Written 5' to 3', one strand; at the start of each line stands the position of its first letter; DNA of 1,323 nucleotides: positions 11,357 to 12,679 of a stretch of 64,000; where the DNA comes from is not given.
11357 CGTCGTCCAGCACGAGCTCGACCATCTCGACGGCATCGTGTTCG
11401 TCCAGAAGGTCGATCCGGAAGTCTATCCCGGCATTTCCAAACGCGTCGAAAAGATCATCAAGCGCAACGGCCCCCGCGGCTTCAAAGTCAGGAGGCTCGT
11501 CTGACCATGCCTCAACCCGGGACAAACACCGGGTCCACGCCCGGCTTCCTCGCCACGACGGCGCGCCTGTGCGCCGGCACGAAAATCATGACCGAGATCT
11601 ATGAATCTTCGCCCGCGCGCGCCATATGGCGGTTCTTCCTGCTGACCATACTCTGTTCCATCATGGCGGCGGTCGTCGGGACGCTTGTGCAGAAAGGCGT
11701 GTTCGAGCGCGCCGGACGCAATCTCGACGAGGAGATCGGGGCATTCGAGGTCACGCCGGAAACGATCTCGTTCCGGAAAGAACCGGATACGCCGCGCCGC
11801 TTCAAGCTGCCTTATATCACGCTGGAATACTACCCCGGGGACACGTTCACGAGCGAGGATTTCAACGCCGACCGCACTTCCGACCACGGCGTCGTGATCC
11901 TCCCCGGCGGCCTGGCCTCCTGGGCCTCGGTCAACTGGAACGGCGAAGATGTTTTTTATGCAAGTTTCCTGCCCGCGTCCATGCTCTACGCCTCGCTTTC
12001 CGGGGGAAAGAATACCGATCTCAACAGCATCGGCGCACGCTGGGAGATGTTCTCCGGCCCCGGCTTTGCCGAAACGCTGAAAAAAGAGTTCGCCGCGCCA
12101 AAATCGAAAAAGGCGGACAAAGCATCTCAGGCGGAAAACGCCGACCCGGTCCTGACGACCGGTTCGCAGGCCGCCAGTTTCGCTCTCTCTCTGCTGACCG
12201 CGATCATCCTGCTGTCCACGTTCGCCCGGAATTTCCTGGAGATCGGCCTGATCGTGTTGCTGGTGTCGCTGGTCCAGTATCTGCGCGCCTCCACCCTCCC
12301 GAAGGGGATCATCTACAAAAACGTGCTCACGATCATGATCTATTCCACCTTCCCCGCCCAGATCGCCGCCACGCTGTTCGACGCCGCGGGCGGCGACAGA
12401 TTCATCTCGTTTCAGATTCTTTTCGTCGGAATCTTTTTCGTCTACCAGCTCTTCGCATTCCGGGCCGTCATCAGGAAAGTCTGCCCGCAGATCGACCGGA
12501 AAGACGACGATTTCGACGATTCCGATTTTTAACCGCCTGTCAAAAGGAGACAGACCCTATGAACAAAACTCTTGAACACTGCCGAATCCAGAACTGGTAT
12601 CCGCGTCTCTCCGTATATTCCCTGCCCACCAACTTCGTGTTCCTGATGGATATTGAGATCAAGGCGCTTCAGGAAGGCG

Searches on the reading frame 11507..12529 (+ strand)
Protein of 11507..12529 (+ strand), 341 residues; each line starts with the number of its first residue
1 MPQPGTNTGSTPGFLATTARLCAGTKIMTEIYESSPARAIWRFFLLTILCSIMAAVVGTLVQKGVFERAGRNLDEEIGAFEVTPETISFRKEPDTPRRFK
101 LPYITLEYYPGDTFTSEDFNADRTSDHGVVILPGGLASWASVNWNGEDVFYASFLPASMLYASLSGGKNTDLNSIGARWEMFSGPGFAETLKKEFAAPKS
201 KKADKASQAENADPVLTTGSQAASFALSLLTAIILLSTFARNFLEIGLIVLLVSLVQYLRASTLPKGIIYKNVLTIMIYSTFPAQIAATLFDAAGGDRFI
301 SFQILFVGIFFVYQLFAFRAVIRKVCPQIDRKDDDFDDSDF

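Call 4: search_protein_families(library=pfam, proteins=[window:11507-12529:+], max_evalue=0.1)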
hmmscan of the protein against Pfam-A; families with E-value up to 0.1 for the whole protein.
window:11507-12529:+ (341 aa): 2 families
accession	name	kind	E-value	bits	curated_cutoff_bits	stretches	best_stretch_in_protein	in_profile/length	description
PF06691.16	DUF1189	-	5.1e-05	23.3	28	1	227-317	154-243/244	Protein of unknown function (DUF1189)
PF01595.25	CNNM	-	0.021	14.9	28.4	1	218-291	58-131/181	Cyclin M transmembrane N-terminal domain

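Call 5: search_protein_families(library=ncbifam, proteins=[window:11507-12529:+], max_evalue=0.1)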
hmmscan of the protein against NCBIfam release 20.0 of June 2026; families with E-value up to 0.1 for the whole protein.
window:11507-12529:+ (341 aa): 1 family
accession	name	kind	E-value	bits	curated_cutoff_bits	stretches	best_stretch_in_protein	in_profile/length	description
NF052650.1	YknW_fam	equivalog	0.061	12.8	110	1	226-288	73-135/213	YknW family membrane protein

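Call 29: find_homologous_proteins(query=window:11507-12529:+)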
Query window:11507-12529:+ (341 aa): 124 proteins with E <= 0.001 among 4917 candidates; the best 120 are listed.
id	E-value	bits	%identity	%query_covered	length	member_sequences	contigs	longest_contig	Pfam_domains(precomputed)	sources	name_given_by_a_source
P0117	4.9e-230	780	90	64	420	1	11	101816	-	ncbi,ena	-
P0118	2.0e-223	758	100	100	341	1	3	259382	-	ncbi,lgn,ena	-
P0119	2.1e-222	755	100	100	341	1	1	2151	-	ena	-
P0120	2.8e-222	755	99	100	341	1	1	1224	-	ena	-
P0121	4.7e-222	754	100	100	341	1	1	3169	-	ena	-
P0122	1.4e-212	723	95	100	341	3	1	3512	-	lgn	-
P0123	1.2e-210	716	94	96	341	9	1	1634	-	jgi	-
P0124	1.3e-208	710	93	96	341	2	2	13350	-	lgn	-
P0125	6.1e-208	707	92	96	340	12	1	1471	-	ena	-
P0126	8.1e-207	704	92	96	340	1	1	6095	-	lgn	-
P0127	3.4e-206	702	92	97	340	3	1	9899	-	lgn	-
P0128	1.7e-203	693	91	100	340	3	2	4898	-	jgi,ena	-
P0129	7.9e-201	684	90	96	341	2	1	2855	-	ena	-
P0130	5.8e-200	681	88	96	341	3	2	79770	-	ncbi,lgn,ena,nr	ncbi:MAG: hypothetical protein IJT68_10675 [Lentisphaeria bacterium]|nr:hypothetical protein [Lentis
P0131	9.3e-200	681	88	96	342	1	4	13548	-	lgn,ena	-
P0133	8.6e-194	661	86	96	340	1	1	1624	PF06691.17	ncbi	-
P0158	1.8e-174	597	77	97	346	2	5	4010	PF06691.17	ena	-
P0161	1.1e-172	592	75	97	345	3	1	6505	PF06691.17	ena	-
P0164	1.1e-171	588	78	97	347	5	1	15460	PF06691.17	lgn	-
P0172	8.2e-166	569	72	96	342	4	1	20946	PF06691.17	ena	-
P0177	5.6e-159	547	71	96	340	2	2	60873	PF06691.17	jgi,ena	-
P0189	1.3e-151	522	76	88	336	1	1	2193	PF06691.17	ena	-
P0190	5.1e-150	517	66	97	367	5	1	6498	PF06691.17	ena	-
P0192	4.9e-149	514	68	97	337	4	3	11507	PF06691.17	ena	-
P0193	9.4e-149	513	66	100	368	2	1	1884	PF06691.17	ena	-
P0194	1.2e-147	509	68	97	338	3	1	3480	PF06691.17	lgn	-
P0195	1.6e-147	509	65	97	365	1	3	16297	PF06691.17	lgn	-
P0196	1.3e-146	506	66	97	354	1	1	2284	PF06691.17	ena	-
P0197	1.5e-146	506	68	99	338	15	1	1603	PF06691.17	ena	-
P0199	2.9e-146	505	64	97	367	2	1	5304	PF06691.17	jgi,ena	-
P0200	2.6e-145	502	67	97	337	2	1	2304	PF06691.17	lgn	-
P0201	6.3e-145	500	65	97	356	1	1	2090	PF06691.17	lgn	-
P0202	5.1e-144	497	66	97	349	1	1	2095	PF06691.17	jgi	-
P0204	2.8e-143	495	65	100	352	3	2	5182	PF06691.17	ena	-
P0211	7.0e-136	471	63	97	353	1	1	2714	PF06691.17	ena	-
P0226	6.3e-121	421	67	83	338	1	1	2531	PF06691.17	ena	-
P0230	1.8e-116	407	55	97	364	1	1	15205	PF06691.17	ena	-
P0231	1.3e-115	404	54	97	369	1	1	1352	PF06691.17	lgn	-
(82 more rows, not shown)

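Call 36: search_protein_families(library=pfam, alignment_id=A2, max_evalue=0.01)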
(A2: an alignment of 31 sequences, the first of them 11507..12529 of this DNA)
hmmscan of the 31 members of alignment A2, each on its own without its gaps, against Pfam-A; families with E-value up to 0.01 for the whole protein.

A. member 1, window:11507-12529:+ (341 aa): 1 family
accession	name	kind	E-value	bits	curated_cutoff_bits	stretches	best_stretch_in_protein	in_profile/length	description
PF06691.16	DUF1189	-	5.1e-05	23.3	28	1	227-317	154-243/244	Protein of unknown function (DUF1189)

B. families by the number of members that match (of 31 scanned): 2 families
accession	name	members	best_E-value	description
PF06691.16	DUF1189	25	1.4e-08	Protein of unknown function (DUF1189)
PF04893.22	Yip1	6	6.1e-05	Yip1 domain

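Call 37: find_homologous_proteins(query=A2, max_evalue=0.001)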
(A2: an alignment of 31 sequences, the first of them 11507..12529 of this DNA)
Query A2 (31 sequences) (341 aa, profile of the alignment): 128 proteins with E <= 0.001 among 8000 candidates; the best 120 are listed.
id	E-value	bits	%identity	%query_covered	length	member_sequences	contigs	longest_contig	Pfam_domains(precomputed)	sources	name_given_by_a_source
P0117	2.1e-95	338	90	64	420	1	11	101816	-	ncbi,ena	-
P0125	5.9e-95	336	92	96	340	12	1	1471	-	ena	-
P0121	6.4e-95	336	100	100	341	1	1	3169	-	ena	-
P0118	6.6e-95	336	100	100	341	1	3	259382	-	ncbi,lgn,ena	-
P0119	6.7e-95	336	100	100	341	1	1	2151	-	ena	-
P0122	1.1e-94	335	95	100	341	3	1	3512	-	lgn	-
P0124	1.3e-94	335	93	96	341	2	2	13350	-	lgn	-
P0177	1.4e-94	335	71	96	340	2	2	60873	PF06691.17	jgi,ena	-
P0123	1.5e-94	335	94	96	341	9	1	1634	-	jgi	-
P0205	2.0e-94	335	66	97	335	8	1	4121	-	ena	-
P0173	2.4e-94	334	71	96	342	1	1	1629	-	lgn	-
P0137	2.4e-94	334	84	96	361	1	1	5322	-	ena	-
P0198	2.4e-94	334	66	97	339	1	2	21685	-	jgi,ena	-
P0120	3.7e-94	334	99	100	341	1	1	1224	-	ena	-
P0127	4.4e-94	333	92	97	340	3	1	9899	-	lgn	-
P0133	1.9e-93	331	86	96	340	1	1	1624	PF06691.17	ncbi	-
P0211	5.9e-92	326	63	97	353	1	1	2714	PF06691.17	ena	-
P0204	6.9e-92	326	65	100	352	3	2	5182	PF06691.17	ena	-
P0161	2.1e-91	325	75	97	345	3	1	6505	PF06691.17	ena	-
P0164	3.2e-91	324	78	97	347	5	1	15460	PF06691.17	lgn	-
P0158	1.1e-90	322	77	97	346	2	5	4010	PF06691.17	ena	-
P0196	4.9e-90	320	66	97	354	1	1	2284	PF06691.17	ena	-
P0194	1.3e-89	319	68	97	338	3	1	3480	PF06691.17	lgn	-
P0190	1.8e-89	318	66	97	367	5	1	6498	PF06691.17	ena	-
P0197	2.9e-89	318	68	99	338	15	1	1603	PF06691.17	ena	-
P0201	3.4e-89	317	65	97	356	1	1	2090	PF06691.17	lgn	-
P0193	3.4e-89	317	66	100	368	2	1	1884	PF06691.17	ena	-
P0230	4.3e-89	317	55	97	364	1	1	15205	PF06691.17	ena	-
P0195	8.2e-89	316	65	97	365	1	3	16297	PF06691.17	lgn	-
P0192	9.2e-89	316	68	97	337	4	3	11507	PF06691.17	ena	-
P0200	2.7e-88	314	67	97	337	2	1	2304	PF06691.17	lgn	-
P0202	1.4e-87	312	66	97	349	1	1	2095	PF06691.17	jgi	-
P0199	7.1e-87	310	64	97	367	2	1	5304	PF06691.17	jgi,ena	-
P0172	5.6e-85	303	72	96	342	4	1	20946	PF06691.17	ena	-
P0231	4.9e-82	294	54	97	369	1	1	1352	PF06691.17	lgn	-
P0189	2.9e-80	288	76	88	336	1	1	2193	PF06691.17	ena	-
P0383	1.5e-79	286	22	34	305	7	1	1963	PF06691.17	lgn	-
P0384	7.2e-72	260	20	90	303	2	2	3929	PF06691.17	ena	-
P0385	7.9e-70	254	21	96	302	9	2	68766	PF06691.17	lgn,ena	-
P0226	2.6e-66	242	67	83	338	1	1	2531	PF06691.17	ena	-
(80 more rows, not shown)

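Call 46: predict_structure(alignment_id=A4)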
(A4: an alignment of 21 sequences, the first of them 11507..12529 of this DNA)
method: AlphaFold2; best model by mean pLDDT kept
length: 341 residues; sequences in the alignment: 21
mean_pLDDT: 76.6   pTM: 0.64
mean pLDDT of the five models: 76.6, 74.7, 74.3, 71.9, 71.0
residues with pLDDT >= 90: 51; 70-90: 210; 50-70: 38; < 50: 42
segments of 3 or more residues with pLDDT < 50: 1-9, 168-177, 200-210, 330-341
pLDDT, mean of each block of 10 residues (from residue 1): 41 82 85 85 94 91 83 80 82 74 75 72 69 83 74 82 64 52 82 71 41 76 80 87 90 82 66 88 93 87 92 89 71 44 38
secondary structure, 60 per line:
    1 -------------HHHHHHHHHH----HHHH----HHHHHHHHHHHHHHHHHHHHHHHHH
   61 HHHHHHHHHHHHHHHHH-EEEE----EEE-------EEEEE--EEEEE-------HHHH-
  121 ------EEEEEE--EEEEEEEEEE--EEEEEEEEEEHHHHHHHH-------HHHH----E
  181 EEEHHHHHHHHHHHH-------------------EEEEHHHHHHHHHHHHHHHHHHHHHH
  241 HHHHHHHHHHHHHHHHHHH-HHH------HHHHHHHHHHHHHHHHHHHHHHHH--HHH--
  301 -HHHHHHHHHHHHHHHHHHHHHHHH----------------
elements in order: H14-23 H28-31 H36-77 E79-82 E87-89 E97-101 E104-108 H116-119 E127-132 E135-144 E147-156 H157-164 H172-175 E180-183 H184-195 E215-218 H219-259 H270-293 H302-325
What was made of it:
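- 11507..12532 (+): DUF1189-like (Yip1-clan) membrane protein. It has an N-terminal cytoplasmic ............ motif, TM1, a beta-rich loop domain of about 140 aa, three C-terminal TM helices and an acidic tail .............. AF2 model pLDDT 76.6 with helices 36-77, 219-259, 270-293 and 302-325 (call 46).
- Tried and rejected: I redid it with closer homologs, giving pLDDT 76.6 (call 46).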

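Call 50: fold_search(model_id=the predicted structure, library=pdb)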
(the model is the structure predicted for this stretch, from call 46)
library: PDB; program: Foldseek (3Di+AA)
matches with E <= 10: 108; with E <= 0.001: 0
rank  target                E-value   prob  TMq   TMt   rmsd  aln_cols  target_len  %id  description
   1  5gko_A                1.7e-01  0.25  0.24  0.15  18.9       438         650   11  Crystal structure of tripartite-type ABC transporter, MacB from Acinetobacter baumannii (released 2017-11-15)
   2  9hj8_A                1.8e-01  0.12  0.15  0.12  21.6       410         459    9  TRPML1 in complex with compound 5 (released 2025-06-04)
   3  7mdx_A                2.1e-01  0.12  0.16  0.15  21.0       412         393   10  LolCDE nucleotide-free (released 2021-08-11)
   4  9hlb_A                3.3e-01  0.10  0.16  0.12  20.1       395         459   10  TRPML1 in complex with compound 10 (released 2025-06-04)
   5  7mgl_A                3.5e-01  0.08  0.13  0.10  22.3       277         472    9  Structure of human TRPML1 with ML-SI3 (released 2021-06-16)
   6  7sq7_A                5.7e-01  0.08  0.13  0.10  20.8       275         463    9  Cryo-EM structure of mouse PI(3,5)P2-bound TRPML1 channel at 2.41 Angstrom resolution (released 2022-02-02)
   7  7sq6_A                7.0e-01  0.11  0.12  0.09  18.5       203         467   11  Cryo-EM structure of mouse agonist ML-SA1-bound TRPML1 channel at 2.32 Angstrom resolution (released 2022-02-02)
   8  6aye_A                7.7e-01  0.04  0.13  0.10  23.8       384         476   10  Human apo-TRPML3 channel at pH 7.4 (released 2017-11-08)
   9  9ekv_A                8.1e-01  0.05  0.13  0.10  22.1       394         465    9  ML-SA5 bound TRPML1 in an open state (released 2025-06-18)
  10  9cc2_A                8.9e-01  0.10  0.13  0.10  19.1       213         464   12  Cryo-EM structure of mouse PI(4,5)P2-bound TRPML1 channel at 2.46 Angstrom resolution (released 2024-10-09)
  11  9hla_A                9.4e-01  0.11  0.13  0.10  17.3       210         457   12  TRPML1 in complex with compound 9a (released 2025-06-04)
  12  8e40_C                1.0e+00  0.13  0.11  0.20  10.5       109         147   16  Full-length APOBEC3G in complex with HIV-1 Vif, CBF-beta, and fork RNA (released 2023-01-11)
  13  9hl8_A                1.0e+00  0.06  0.11  0.08  20.4       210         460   11  TRPML1 in complex with compound 8 (released 2025-06-04)
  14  9e9v_o                1.1e+00  0.08  0.11  0.20   9.6       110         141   15  Structural Insights into HIV-1 Vif-Mediated Ubiquitination and Degradation of APOBEC3H (released 2026-03-11)
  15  9hld_A                1.1e+00  0.06  0.15  0.12  20.3       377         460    9  TRPML1 in complex with compound 13 (released 2025-06-04)
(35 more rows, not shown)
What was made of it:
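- Tried and rejected: Its PDB fold search gave nothing significant (best hit MacB, E=0.17, TM 0.24, call 50).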

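Call 60: search_protein_families(library=padloc, proteins=[window:11507-12529:+], max_evalue=0.01)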
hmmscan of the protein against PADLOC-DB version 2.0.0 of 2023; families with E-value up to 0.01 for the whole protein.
window:11507-12529:+ (341 aa): 0 families
